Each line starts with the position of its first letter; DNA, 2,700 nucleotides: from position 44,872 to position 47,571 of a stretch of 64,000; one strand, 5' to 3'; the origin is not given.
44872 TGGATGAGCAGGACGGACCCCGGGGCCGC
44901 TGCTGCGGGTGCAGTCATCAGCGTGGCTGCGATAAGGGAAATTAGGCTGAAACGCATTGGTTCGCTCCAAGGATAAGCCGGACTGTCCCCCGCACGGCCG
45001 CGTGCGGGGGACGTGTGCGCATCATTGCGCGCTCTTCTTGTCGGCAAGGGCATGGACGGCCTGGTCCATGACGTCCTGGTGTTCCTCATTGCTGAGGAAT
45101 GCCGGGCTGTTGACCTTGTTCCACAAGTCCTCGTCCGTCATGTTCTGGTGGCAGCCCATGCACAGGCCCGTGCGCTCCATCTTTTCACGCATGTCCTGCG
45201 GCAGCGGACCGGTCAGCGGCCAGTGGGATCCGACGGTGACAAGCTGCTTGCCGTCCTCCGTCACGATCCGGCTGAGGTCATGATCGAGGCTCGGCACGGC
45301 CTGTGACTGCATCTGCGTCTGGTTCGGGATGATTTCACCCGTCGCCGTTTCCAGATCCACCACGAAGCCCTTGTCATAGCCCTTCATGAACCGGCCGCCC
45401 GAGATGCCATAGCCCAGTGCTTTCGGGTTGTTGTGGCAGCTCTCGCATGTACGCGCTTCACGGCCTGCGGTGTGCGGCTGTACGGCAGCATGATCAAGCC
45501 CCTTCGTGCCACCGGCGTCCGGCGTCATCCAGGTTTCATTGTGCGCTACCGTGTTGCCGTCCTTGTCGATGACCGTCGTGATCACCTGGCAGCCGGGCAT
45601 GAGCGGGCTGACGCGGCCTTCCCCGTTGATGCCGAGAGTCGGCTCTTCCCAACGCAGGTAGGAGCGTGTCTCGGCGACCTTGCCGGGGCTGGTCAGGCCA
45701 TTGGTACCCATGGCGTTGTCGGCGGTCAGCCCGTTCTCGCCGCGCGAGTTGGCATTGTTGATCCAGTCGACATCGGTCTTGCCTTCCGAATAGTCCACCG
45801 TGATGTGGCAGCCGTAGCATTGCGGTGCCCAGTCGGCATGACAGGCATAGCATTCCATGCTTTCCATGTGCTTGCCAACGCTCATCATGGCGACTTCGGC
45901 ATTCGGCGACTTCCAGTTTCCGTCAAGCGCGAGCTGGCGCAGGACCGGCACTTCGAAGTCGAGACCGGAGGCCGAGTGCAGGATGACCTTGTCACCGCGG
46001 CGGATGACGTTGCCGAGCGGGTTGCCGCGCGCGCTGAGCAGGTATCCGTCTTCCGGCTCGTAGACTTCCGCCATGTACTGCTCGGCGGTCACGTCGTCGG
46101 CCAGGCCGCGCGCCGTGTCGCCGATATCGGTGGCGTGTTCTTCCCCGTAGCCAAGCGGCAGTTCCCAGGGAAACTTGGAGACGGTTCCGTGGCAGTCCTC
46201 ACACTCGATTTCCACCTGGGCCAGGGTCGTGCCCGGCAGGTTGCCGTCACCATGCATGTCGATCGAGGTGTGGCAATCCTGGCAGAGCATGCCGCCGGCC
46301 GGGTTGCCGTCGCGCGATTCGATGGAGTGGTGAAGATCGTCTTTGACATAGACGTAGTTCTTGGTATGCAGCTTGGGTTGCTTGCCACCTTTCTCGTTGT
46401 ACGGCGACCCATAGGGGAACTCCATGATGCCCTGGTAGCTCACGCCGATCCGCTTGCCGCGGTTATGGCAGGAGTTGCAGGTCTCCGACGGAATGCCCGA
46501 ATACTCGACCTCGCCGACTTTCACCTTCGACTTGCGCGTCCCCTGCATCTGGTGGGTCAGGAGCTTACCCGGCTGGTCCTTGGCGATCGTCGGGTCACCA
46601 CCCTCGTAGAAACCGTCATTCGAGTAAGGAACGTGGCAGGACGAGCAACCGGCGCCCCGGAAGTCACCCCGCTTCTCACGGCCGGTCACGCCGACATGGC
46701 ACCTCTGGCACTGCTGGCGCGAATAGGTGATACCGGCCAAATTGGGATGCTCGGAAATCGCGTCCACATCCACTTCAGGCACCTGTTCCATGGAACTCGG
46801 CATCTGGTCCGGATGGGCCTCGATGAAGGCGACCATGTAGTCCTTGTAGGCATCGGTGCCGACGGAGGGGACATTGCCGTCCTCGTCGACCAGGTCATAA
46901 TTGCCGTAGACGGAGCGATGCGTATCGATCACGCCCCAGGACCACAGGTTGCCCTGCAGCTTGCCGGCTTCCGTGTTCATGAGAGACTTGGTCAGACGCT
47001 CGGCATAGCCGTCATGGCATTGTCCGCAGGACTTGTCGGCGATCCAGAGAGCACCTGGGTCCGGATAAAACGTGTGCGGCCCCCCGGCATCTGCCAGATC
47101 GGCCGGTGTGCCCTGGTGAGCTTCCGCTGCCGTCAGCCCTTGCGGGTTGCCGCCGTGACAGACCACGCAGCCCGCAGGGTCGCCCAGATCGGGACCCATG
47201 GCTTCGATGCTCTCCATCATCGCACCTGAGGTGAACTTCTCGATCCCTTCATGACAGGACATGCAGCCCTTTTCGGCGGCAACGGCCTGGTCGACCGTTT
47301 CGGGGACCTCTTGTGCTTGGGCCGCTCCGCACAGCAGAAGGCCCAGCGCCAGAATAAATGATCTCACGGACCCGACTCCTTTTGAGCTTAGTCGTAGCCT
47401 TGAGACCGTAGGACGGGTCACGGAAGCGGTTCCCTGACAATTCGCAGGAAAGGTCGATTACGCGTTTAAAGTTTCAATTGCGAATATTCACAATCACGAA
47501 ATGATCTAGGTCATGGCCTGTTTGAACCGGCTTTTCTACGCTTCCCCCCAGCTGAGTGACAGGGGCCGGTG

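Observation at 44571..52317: Self-contained anaerobic redox module: 12-heme cytochrome, Rap1a-fold partner, FNR-type sensor and private heme lyase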

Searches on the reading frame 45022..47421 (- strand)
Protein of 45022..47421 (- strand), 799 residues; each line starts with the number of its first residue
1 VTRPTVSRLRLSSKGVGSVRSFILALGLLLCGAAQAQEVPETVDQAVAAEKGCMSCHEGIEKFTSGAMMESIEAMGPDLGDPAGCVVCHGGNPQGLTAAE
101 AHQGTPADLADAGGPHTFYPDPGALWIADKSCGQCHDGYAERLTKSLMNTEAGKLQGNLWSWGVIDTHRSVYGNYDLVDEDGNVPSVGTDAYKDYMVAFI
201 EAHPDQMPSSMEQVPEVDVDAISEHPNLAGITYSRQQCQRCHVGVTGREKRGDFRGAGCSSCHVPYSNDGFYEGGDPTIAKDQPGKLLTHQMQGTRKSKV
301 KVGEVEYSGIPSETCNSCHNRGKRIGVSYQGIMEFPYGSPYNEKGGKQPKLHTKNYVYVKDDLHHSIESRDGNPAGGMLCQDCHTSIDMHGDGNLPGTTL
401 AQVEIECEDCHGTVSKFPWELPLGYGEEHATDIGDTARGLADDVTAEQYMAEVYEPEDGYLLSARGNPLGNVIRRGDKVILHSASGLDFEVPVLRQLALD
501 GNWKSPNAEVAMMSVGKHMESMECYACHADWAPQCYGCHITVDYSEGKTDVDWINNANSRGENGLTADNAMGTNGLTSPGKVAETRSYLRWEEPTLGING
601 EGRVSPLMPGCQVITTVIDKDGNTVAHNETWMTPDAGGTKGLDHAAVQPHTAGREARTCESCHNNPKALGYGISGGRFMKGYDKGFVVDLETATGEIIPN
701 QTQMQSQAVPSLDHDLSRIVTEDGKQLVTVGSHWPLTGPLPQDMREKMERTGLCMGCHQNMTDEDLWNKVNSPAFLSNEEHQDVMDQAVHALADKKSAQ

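Call 5: search_protein_families(library=pfam, proteins=[window:45022-47421:-], max_evalue=0.01)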
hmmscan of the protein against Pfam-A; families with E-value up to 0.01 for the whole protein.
window:45022-47421:- (799 aa): 8 families
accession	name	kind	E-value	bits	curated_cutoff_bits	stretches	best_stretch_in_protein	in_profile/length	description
PF14522.11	Cytochrome_C7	-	9.7e-13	48.2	24.8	2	376-417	12-54/67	Cytochrome c7 and related cytochrome c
PF14537.11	Cytochrom_c3_2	-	5.7e-10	40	25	0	43-91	19-66/79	Cytochrome c3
PF22113.1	Mtrc-MtrF_II-IV_dom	-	1.1e-07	32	30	1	234-413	5-165/176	Outer membrane cytochrome MtrC/MtrF-like, domains II/IV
PF13435.11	Cytochrome_C554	-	2.9e-06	28.5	20.8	0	369-412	36-84/84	Cytochrome c554 and c-prime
PF02085.21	Cytochrom_CIII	-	0.00054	20.7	22.9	0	511-543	21-57/101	Class III cytochrome C family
PF18509.6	MCR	-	0.00069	19.6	30.4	1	646-663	7-24/30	Magnetochrome domain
PF07627.16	PSCyt3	-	0.0013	19.4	27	0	47-76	65-92/98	Protein of unknown function (DUF1588)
PF09699.15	Paired_CXXCH_1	-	0.0018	18.4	20.6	0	747-761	25-39/41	Doubled CXXCH motif (Paired_CXXCH_1)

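Call 6: search_protein_families(library=ncbifam, proteins=[window:45022-47421:-], max_evalue=0.01)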
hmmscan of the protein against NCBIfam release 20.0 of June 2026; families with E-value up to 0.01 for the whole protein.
window:45022-47421:- (799 aa): 4 families
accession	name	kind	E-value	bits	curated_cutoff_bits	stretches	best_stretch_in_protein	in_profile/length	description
NF040943.1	cytoc3_ExtM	equivalog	2e-68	231.2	800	2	216-672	127-510/599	selenite/tellurite reduction operon c-type cytochrome ExtM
NF040967.1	cytc_ExtN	equivalog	2.1e-18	66.4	200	1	505-668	208-344/415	selenite/tellurite reduction operon c-type cytochrome ExtN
NF040968.1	FeS_ExtO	equivalog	4.3e-18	65.3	200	1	505-668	208-343/416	selenite/tellurite reduction operon b-type cytochrome iron-sulfur cluster-binding subunit ExtO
TIGR03146.1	cyt_nit_nrfB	equivalog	0.0044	17.3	166.6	0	43-90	4-48/145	cytochrome c nitrite reductase pentaheme subunit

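Call 8: find_homologous_proteins(query=window:45022-47421:-, region=1-799)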
Query window:45022-47421:-, residues 1-799 (799 aa): 2315 proteins with E <= 0.001 among 8000 candidates; the best 120 are listed.
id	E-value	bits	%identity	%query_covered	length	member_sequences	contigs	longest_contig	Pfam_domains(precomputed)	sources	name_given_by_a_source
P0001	0.0e+0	1836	98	98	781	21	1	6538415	PF14537.12,PF13435.12,PF14522.12,PF22113.2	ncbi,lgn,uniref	ncbi:MAG: hypothetical protein RDA78_20390 [Roseibium sp.]|uniref:hypothetical protein n=1 Tax=Rosei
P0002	0.0e+0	1834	98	98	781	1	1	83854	PF14537.12,PF13435.12,PF02085.22,PF14522.12,PF22113.2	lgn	-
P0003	0.0e+0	1829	98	98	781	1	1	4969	PF14537.12,PF13435.12,PF14522.12,PF22113.2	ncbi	ncbi:MAG: cytochrome C [Pseudomonadota bacterium]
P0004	0.0e+0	1764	93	98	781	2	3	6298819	PF14537.12,PF13435.12,PF14522.12,PF22113.2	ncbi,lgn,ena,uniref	ncbi:hypothetical protein [Roseibium sp.]|uniref:hypothetical protein n=1 Tax=Roseibium sp. TaxID=19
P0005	0.0e+0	1652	86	97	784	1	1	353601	PF14537.12,PF13435.12,PF14522.12,PF22113.2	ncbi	ncbi:hypothetical protein [Actibacterium sp. D379-3]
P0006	0.0e+0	1620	86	97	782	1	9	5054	PF14537.12,PF13435.12,PF14522.12,PF22113.2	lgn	-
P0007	0.0e+0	1609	85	98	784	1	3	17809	PF14537.12,PF13435.12,PF14522.12,PF22113.2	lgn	-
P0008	0.0e+0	1608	85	97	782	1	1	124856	PF14537.12,PF13435.12,PF14522.12,PF22113.2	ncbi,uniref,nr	ncbi:hypothetical protein Q5Y75_23230 [Ruegeria sp. 2205SS24-7]|uniref:hypothetical protein n=1 Tax=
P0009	0.0e+0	1602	83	98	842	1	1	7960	PF14537.12,PF13435.12,PF14522.12,PF22113.2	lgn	-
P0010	0.0e+0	1594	84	97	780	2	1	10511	PF14537.12,PF13435.12,PF14522.12,PF22113.2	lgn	-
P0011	0.0e+0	1593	83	97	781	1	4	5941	PF14537.12,PF13435.12,PF14522.12,PF22113.2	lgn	-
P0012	0.0e+0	1589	84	97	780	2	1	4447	PF14537.12,PF13435.12,PF14522.12,PF22113.2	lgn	-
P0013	0.0e+0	1586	84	98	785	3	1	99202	PF14537.12,PF13435.12,PF14522.12,PF22113.2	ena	-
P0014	0.0e+0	1582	83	97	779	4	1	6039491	PF14537.12,PF13435.12,PF14522.12,PF22113.2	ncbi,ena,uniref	ncbi:multiheme c-type cytochrome [Roseibium sp.]|uniref:multiheme c-type cytochrome n=1 Tax=Roseibiu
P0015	0.0e+0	1578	82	98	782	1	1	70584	PF14537.12,PF13435.12,PF14522.12,PF22113.2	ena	-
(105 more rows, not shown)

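Call 9: search_solved_structures(query=window:45022-47421:-, max_evalue=1, show_alignments=2)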
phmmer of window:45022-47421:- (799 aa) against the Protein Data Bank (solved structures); distinct sequences matched with E-value up to 1: 3.
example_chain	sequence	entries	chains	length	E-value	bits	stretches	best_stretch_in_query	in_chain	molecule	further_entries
9l08_A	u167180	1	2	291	0.00028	22.3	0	24-59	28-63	Covalently Connected Cytochrome c555 trimer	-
2cy3_A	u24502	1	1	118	0.1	13.8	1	345-418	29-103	CYTOCHROME C3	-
1w7o_A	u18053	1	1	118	0.31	12.2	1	346-418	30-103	CYTOCHROME C3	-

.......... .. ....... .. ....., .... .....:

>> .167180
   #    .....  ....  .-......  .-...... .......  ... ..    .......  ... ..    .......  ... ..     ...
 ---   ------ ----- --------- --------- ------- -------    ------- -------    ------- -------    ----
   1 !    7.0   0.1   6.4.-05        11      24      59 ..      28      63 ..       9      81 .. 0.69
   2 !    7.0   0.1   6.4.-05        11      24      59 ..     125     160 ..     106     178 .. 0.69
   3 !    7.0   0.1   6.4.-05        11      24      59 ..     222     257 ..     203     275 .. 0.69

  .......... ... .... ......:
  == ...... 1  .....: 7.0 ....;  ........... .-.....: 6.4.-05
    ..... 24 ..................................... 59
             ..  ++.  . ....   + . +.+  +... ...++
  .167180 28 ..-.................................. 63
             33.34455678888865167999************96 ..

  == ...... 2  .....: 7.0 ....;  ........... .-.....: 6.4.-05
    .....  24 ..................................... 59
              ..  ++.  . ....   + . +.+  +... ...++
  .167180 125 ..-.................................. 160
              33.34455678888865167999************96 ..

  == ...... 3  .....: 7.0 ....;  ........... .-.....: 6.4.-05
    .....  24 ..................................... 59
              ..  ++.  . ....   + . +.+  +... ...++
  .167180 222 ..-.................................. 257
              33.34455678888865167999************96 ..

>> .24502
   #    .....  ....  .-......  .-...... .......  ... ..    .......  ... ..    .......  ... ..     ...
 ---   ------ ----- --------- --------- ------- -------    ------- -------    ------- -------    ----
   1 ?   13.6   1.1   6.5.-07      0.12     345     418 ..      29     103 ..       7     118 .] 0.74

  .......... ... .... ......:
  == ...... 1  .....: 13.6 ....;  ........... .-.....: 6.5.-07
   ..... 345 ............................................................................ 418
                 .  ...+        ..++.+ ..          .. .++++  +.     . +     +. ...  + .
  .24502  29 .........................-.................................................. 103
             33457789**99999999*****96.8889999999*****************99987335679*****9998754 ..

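Call 11: find_related_loci(query=window:45022-47367:-, collection=genome_contigs, flank=10000)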
Query window:45022-47367:- (781 aa) in genome_contigs; peptide patterns used: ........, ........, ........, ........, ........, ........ (x = any residue, [..] = any of these).
281 stretches matched a pattern; 264 encode a relative of the query (tblastn E <= 1e-3); the best 80 are kept; 80 distinct loci.
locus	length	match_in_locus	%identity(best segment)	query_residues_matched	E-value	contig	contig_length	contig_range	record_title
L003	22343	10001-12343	100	1-781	0e+0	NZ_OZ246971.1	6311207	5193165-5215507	MAG: Roseibium sp. isolate 95aaee5d-35a8-4d7e-892b-7468bf657e5e chromosome 1, complete sequence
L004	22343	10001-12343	98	1-781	0e+0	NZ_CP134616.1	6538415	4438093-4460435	MAG: Roseibium sp. isolate RCC3390-4c chromosome, complete genome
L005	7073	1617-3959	98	1-781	0e+0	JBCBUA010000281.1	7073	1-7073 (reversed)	MAG: Pseudomonadota bacterium isolate J06639_5 NODE_281_length_7073_cov_7.614065, whole genome shotgun sequence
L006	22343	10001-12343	94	1-781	0e+0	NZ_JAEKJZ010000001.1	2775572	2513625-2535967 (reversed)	Roseibium aggregatum strain SY-2-12 SY-2-12_ctg001, whole genome shotgun sequence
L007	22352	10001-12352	88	2-779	0e+0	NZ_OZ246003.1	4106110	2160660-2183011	MAG: Oricola sp. isolate 866c620e-866c-4394-a57f-49e10fde1cb9 chromosome 1, complete sequence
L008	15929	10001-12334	84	1-775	0e+0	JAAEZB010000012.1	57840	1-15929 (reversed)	MAG: Rhodobacteraceae bacterium isolate P03SST1bin.14 NODE_282_length_57840_cov_11.1681, whole genome shotgun sequence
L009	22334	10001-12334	83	1-778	0e+0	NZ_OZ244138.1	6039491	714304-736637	MAG: Roseibium sp. isolate 0362df45-af4a-42fd-816a-13a51ea0af63 chromosome 1, complete sequence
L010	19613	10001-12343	83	1-779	0e+0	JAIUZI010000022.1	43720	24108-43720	Seohaeicola saemankumensis strain DP4N-5 DP4N-5_ctg022, whole genome shotgun sequence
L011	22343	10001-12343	82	1-779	0e+0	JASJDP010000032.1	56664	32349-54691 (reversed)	MAG: Rhodobacter sp. isolate MO_188.B50 MO_188.c_437, whole genome shotgun sequence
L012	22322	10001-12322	83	1-772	0e+0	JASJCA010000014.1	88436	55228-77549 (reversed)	MAG: Rhodobacter sp. isolate MO_135.B1 MO_135.c_69, whole genome shotgun sequence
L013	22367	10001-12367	82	1-779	0e+0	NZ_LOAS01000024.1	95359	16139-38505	Aliiruegeria sabulilitoris strain GJMS-35 contig24, whole genome shotgun sequence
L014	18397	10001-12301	83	15-779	0e+0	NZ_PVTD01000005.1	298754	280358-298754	Aliiruegeria haliotis strain DSM 29328 Ga0180973_105, whole genome shotgun sequence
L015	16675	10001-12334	82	2-778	0e+0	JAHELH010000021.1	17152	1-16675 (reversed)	MAG: Rhodobacteraceae bacterium isolate Ww612 NODE_9572_length_17152_cov_12.568786, whole genome shotgun sequence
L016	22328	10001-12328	81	4-779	0e+0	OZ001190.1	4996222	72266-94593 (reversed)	MAG: Thalassobaculaceae bacterium isolate f5a4444e-60b2-42a4-96b4-58c58bc0c236 genome assembly, chromosome: 1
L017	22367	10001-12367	82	1-779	0e+0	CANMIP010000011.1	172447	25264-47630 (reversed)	uncultured Tropicimonas sp. isolate 4-1393.fasta genome assembly, contig: NODE_11, whole genome shotgun sequence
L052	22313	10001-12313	74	5-778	0e+0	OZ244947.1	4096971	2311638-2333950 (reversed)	MAG: Rhodospirillales bacterium isolate 685544e8-54a0-4504-9ca6-f21ab3b9bd35 genome assembly, chromosome: 1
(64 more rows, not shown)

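Call 28: search_protein_representatives(protein=window:45022-47367:-)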
Query: 781 residues. Proteins with E-value up to 0.001 (for the whole library): 1363; up to 1e-10: 768; up to 1e-30: 237. The best 150 are listed.
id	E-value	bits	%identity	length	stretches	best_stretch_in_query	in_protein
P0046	0.0e+00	1531.7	81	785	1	17-779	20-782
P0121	1.4e-298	1008.9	59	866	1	5-775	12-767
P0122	5.5e-241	818.5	52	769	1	30-772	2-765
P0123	2.0e-204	697.6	47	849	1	16-748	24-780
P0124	4.2e-201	686.6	47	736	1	28-771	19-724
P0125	4.8e-192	656.6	45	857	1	21-743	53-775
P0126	3.5e-178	610.8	43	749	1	23-743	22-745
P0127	2.3e-165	568.4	74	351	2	318-516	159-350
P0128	3.0e-158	544.8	46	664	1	32-620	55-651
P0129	7.1e-157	540.3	43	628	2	388-773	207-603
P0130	1.2e-155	536.2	47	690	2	439-778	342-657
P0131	7.0e-152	523.8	48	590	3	11-517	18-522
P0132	3.9e-147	508.1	43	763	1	7-743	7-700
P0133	6.3e-144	497.5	61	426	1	32-412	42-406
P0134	1.5e-141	489.6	45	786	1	27-752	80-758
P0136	1.5e-134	466.5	40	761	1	34-748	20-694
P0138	4.8e-129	448.2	42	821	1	25-752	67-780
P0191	8.6e-61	222.5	35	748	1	20-745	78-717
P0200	1.0e-55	205.7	36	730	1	63-665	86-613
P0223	9.0e-50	186.0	37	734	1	30-662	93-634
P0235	5.4e-47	176.8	35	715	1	35-749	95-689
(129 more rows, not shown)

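Call 42: predict_structure(alignment_id=A1)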
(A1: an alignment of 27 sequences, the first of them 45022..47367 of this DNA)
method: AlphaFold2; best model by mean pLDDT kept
length: 781 residues; sequences in the alignment: 27
mean_pLDDT: 75.3   pTM: 0.78
mean pLDDT of the five models: 75.3, 73.2, 69.7, 66.8, 65.6
residues with pLDDT >= 90: 122; 70-90: 390; 50-70: 220; < 50: 49
segments of 3 or more residues with pLDDT < 50: 14-21, 228-235, 249-253, 255-261, 265-273, 303-305, 331-333
pLDDT, mean of each block of 10 residues (from residue 1): 74 48 77 82 57 84 88 89 87 89 81 82 81 84 86 88 85 88 84 93 95 90 61 53 60 43 43 56 60 66 57 65 55 58 67 77 75 75 70 91 85 70 84 71 90 92 86 91 80 72 79 74 93 87 73 68 81 82 85 81 94 77 77 63 83 76 54 64 54 77 88 81 87 63 61 58 68 74 63
secondary structure, 60 per line:
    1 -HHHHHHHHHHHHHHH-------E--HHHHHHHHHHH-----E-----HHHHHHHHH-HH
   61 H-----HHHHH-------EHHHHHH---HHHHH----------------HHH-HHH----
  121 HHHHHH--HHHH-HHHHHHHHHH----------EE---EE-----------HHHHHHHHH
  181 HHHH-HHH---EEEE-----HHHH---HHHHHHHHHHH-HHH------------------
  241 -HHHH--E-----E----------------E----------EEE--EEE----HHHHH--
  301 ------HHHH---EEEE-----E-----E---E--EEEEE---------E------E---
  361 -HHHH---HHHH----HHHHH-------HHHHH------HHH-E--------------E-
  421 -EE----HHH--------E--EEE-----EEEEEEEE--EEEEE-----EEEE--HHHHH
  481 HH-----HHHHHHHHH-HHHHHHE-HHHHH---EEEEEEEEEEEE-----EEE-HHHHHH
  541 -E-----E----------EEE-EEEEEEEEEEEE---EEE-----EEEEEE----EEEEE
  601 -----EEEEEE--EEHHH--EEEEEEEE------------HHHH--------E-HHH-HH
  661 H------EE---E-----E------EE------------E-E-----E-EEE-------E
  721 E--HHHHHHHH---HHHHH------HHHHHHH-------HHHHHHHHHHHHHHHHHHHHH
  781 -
elements in order (helices of 4 or more, strands of 3 or more residues): H2-16 H27-37 H49-57 H67-71 H80-85 H89-93 H121-126 H129-132 H134-143 H172-184 E192-195 H201-204 H208-218 H242-245 E282-284 E287-289 H294-298 H307-310 E314-317 E336-340 H362-365 H369-372 H377-381 H389-393 E442-444 E450-457 E460-464 E470-473 H476-482 H488-496 H498-503 H506-510 E514-525 E531-533 H535-540 E559-561 E563-574 E578-580 E586-591 E596-600 E606-611 E621-628 H641-644 E710-712 H724-731 H735-739 H746-752 H760-780

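Call 45: fold_search(model_id=the predicted structure, library=pdb)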
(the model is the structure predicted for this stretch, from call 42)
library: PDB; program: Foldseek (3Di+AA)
matches with E <= 10: 13; with E <= 0.001: 0
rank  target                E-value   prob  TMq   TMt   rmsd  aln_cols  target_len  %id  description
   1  8hnu_A                2.0e+00  0.03  0.03  0.03  12.4        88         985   15  Cellodextrin phosphorylase stable variant from Clostridium thermocellum (released 2023-12-13)
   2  5nz7_A                3.1e+00  0.02  0.03  0.03  12.4        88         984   12  Clostridium thermocellum cellodextrin phosphorylase ligand free form (released 2017-08-09)
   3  3vys_C                4.2e+00  0.01  0.02  0.05  21.1        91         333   18  Crystal structure of the HypC-HypD-HypE complex (form I) (released 2012-11-28)
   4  5u5n_B                4.4e+00  0.01  0.03  0.07  22.3        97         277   12  The dimeric crystal structure of HTPA Reductase from Sellaginella moellendorffii (released 2017-12-06)
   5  8ixw_B                4.7e+00  0.09  0.04  0.16   3.0        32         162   28  Tilapia lake virus S8 segment (released 2024-04-10)
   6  8xi1_A                5.9e+00  0.02  0.04  0.03  12.1        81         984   14  Cellodextrin phosphorylase from Clostridium thermocellum mutant - all cysteine residues were substituted with serines (released 2024-12-25)
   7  2z1e                  7.0e+00  0.00  0.02  0.04  21.8        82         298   18  Crystal structure of HypE from Thermococcus kodakaraensis (outward form) (released 2007-07-17)
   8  6r4g_B                7.4e+00  0.01  0.04  0.04  10.1        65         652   15  Crystal structure of human GFAT-1 in complex with UDP-GlcNAc (released 2020-01-15)
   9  5g1k_A                7.4e+00  0.01  0.03  0.09  15.4        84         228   10  A triple mutant of DsbG engineered for denitrosylation (released 2016-05-25)
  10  5u5n_A                7.9e+00  0.00  0.03  0.06  19.9        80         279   14  The dimeric crystal structure of HTPA Reductase from Sellaginella moellendorffii (released 2017-12-06)
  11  6r4h_B                9.3e+00  0.01  0.04  0.04  10.3        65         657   14  Crystal structure of human GFAT-1 G451E (released 2020-01-15)
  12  8rqk_K                9.9e+00  0.04  0.03  0.19   1.4        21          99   24  Structure of the complete Vaccinia DNA-dependent RNA polymerase complex at 2.65A resolution (released 2025-01-29)
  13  5ei0_E                9.9e+00  0.00  0.04  0.07  24.1       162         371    7  Structure of RCL-cleaved vaspin (serpinA12) (released 2015-11-11)
